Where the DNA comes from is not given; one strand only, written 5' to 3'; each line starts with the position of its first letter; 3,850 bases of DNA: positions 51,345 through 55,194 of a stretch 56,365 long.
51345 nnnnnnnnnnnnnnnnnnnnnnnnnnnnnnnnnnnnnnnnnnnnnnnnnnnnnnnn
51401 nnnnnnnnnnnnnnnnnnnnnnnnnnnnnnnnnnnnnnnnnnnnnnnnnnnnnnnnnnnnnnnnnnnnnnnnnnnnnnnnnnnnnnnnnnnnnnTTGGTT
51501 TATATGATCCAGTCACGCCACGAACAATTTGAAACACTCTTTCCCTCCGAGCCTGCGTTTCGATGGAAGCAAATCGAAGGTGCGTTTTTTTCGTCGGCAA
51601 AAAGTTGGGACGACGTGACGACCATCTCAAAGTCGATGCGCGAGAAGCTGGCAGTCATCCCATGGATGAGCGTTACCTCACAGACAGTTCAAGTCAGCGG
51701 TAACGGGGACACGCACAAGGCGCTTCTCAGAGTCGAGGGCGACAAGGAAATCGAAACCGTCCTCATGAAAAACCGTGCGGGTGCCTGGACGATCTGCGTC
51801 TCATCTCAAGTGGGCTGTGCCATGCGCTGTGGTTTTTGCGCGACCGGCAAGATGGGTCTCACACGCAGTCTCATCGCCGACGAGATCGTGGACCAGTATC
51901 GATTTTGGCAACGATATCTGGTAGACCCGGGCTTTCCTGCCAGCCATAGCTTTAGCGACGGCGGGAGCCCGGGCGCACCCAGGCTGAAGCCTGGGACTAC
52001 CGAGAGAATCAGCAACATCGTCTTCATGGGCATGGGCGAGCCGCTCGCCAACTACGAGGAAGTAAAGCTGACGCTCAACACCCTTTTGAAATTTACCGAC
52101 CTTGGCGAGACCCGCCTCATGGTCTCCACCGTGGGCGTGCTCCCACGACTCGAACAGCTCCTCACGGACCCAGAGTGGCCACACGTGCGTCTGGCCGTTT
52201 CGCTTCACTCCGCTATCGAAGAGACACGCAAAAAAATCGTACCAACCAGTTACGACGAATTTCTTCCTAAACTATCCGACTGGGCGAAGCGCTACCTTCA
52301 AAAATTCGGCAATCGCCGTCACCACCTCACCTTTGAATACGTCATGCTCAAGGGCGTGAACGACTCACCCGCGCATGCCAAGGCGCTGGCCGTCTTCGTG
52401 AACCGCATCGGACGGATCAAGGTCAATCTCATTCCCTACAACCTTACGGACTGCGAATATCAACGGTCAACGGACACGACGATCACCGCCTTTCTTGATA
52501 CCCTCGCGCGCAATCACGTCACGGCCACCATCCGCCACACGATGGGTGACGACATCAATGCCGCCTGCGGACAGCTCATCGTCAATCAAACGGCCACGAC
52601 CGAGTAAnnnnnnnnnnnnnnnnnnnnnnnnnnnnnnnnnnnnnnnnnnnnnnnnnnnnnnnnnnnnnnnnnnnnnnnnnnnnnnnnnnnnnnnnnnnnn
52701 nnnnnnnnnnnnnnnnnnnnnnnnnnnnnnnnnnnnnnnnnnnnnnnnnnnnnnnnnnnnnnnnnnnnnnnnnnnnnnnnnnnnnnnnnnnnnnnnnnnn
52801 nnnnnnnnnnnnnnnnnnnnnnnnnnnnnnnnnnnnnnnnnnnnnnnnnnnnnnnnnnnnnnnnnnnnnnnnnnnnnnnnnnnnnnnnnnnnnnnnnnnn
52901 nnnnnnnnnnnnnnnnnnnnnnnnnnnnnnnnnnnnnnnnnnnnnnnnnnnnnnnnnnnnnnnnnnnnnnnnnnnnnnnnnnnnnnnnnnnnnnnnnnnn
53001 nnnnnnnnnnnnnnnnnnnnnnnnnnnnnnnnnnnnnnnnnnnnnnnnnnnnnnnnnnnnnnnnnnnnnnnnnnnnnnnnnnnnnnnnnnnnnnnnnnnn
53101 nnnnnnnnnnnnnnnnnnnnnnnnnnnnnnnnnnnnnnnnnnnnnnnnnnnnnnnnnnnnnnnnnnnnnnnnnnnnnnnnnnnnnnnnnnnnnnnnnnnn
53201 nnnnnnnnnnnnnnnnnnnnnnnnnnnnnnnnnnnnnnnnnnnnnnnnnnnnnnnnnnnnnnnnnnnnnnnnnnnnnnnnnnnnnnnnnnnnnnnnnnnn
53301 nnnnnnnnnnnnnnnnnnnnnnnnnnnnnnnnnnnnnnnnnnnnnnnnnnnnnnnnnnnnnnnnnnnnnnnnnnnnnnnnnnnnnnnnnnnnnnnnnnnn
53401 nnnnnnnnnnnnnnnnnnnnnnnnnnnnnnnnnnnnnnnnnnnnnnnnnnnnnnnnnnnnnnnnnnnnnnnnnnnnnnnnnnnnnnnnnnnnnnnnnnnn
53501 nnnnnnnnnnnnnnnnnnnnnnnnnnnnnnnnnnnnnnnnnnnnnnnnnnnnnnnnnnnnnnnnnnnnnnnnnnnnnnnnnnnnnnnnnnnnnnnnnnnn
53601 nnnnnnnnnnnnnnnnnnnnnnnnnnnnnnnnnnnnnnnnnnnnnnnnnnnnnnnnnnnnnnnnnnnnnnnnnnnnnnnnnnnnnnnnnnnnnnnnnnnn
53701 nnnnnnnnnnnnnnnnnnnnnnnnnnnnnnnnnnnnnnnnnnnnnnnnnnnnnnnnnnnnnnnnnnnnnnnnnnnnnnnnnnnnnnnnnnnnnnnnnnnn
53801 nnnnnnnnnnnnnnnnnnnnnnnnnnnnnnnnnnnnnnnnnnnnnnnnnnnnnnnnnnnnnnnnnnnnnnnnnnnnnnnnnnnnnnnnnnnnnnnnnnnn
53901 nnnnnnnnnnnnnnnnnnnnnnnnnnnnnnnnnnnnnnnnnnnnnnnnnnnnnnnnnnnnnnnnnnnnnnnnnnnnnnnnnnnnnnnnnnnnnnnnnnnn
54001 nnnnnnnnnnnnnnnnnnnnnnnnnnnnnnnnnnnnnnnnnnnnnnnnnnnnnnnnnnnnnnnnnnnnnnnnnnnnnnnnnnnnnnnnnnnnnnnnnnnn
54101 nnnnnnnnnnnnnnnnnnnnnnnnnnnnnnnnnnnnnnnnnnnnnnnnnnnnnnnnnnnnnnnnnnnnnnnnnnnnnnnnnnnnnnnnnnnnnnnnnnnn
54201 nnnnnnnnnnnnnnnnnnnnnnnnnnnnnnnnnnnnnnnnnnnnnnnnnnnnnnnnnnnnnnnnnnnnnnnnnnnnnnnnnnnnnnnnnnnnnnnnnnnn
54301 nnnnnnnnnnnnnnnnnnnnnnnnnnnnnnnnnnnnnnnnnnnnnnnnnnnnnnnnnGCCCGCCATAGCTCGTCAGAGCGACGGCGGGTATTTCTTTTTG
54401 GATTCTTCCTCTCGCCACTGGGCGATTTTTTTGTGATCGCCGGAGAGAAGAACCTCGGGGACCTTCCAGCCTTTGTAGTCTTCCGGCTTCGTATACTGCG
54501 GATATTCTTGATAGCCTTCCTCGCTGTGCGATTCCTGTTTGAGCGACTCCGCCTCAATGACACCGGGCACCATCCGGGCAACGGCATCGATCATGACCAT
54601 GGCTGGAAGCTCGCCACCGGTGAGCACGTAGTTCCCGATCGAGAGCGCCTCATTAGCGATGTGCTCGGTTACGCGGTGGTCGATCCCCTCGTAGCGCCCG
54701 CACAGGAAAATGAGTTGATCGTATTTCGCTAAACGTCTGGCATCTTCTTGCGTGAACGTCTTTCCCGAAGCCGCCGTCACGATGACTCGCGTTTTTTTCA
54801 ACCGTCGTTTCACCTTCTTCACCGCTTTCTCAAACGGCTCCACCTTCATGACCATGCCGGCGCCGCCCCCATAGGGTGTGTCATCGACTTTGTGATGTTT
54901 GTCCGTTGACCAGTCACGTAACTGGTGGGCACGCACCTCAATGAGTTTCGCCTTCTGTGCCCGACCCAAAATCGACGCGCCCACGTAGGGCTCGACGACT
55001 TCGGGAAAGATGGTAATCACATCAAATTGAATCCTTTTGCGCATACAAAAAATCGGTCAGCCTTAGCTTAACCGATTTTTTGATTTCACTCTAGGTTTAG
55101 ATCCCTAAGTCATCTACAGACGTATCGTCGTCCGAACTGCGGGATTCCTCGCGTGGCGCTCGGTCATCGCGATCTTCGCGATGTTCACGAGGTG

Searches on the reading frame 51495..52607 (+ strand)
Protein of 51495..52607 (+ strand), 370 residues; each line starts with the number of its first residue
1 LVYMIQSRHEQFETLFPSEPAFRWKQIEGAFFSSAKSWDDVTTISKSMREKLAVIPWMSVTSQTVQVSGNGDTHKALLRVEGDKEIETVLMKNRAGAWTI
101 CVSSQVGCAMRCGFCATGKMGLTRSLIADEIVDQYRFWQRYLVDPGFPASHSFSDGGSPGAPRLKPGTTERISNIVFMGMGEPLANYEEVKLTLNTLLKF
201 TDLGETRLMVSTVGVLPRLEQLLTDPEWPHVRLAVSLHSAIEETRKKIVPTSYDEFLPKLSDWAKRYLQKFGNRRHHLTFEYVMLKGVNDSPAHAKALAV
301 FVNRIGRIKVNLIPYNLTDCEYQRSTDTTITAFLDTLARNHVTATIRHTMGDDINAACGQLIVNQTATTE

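Call 81: search_protein_families(library=pfam, proteins=[window:51495-52607:+], max_evalue=0.00001)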
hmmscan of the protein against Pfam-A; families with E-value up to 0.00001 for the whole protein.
window:51495-52607:+ (370 aa): 1 family
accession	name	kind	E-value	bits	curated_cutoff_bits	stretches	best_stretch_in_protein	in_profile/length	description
PF04055.27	Radical_SAM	-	2.6e-12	47.6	29.5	1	173-292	46-158/166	Radical SAM superfamily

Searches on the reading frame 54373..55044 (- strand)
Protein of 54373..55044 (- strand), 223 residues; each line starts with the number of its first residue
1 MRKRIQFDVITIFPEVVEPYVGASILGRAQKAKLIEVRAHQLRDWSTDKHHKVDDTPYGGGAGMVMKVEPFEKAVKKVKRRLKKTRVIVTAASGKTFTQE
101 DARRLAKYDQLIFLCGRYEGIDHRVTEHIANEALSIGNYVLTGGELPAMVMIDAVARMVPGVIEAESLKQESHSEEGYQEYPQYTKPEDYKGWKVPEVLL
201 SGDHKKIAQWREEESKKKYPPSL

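Call 81: search_protein_families(library=pfam, proteins=[window:54373-55044:-], max_evalue=0.00001)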
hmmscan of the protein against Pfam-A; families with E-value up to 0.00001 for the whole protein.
window:54373-55044:- (223 aa): 1 family
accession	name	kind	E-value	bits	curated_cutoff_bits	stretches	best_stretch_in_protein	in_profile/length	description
PF01746.26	tRNA_m1G_MT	-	1.3e-64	218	27.3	1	27-218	2-189/195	tRNA (Guanine-1)-methyltransferase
